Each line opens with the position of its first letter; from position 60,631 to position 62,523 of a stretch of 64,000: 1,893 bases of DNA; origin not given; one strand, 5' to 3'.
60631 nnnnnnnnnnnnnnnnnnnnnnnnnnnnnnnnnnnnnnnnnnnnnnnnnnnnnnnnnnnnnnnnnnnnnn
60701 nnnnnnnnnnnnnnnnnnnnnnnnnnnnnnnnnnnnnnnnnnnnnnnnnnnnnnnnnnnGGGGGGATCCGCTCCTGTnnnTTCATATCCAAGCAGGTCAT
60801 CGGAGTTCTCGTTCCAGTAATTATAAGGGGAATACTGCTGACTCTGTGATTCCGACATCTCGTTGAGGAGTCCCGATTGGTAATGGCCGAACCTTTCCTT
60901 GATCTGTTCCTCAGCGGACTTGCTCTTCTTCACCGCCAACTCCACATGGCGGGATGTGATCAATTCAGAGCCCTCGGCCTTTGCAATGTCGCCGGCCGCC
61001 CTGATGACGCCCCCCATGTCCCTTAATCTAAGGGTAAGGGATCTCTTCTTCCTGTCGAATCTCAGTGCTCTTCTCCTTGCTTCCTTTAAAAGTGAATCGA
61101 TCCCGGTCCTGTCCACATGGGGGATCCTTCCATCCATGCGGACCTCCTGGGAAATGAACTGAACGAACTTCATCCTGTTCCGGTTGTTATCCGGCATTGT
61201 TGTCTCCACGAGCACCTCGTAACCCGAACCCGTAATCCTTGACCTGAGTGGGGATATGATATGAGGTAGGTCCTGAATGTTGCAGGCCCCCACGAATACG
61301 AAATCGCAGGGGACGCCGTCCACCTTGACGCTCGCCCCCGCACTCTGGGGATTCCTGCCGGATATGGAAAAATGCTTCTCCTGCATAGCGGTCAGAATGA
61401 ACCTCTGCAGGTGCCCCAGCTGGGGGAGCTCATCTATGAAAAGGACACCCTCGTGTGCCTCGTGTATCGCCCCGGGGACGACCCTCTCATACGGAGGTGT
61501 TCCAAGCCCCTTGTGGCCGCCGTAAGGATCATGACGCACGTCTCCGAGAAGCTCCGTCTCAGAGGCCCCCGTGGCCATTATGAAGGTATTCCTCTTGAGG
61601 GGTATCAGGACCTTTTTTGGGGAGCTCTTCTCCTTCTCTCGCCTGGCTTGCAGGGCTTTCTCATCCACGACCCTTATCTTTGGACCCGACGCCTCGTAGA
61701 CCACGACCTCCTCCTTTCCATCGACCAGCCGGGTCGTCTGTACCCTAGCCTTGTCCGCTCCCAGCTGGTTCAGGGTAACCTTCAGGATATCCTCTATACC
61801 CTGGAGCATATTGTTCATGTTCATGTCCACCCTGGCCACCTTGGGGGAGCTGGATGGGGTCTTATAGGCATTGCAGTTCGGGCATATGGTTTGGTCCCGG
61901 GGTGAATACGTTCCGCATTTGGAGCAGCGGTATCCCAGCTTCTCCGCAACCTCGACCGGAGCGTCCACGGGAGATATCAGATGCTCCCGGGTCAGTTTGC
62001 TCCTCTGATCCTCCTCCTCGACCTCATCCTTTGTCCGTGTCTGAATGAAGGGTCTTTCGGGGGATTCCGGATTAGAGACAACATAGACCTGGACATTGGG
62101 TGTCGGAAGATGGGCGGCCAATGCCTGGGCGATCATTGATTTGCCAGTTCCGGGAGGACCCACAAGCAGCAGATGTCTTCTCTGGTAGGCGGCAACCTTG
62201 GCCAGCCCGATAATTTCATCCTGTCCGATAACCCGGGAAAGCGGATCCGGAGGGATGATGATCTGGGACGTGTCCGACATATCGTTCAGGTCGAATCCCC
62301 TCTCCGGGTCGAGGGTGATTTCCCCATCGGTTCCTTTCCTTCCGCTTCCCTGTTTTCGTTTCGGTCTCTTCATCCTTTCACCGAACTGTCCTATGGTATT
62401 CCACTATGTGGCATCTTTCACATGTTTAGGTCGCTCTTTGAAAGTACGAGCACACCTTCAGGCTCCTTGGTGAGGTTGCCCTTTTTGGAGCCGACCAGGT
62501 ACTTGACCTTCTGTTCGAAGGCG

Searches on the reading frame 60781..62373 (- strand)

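Call 9: search_protein_families(library=pfam, proteins=[window:60781-62373:-])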
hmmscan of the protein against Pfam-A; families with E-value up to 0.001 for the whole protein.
window:60781-62373:- (531 aa): 14 families
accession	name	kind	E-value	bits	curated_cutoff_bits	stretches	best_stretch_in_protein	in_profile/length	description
PF01078.27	Mg_chelatase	-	3.3e-15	56.5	20.3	1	45-93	2-50/207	Magnesium chelatase, subunit ChlI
PF07728.20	AAA_5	-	1.3e-08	35.3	22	1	67-129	1-62/139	AAA domain (dynein-related subfamily)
PF00158.32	Sigma54_activat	-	1.7e-08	34.8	20.2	0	300-341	86-128/168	Sigma-54 interaction domain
PF20030.5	bpMoxR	-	5.1e-08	32.7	27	1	47-92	13-58/205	MoxR domain in the MoxR-vWA-beta-propeller ternary systems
PF00004.35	AAA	-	5.9e-08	33.7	21.2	1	68-103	1-33/131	ATPase family associated with various cellular activities (AAA)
PF13191.12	AAA_16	-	8.2e-07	30.1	32.6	1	58-124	17-85/167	AAA ATPase domain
PF20720.3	nSTAND3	-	8.8e-06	25.9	27.2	1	61-107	13-59/155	Novel STAND NTPase 3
PF05496.18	RuvB_N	-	9.7e-06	25.9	27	0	50-90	11-58/159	Holliday junction DNA helicase RuvB P-loop domain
PF13401.12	AAA_22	-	1.2e-05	26.1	27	1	64-106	4-48/130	AAA domain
PF00493.29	MCM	-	1.3e-05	24.9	23.3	0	259-338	81-153/224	MCM P-loop domain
PF20436.4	LonB_AAA-LID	-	4.9e-05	23.7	22.4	1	419-484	1-62/65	Archaeal LonB, AAA+ ATPase LID domain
PF12775.13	AAA_7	-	0.0001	22.3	25.8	1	58-99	26-67/181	P-loop containing dynein motor region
PF08433.16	KTI12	-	0.00019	21.5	22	1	68-129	4-62/271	Chromatin associated protein KTI12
PF14532.12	Sigma54_activ_2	-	0.00053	20.7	25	0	59-102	15-57/138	Sigma-54 interaction domain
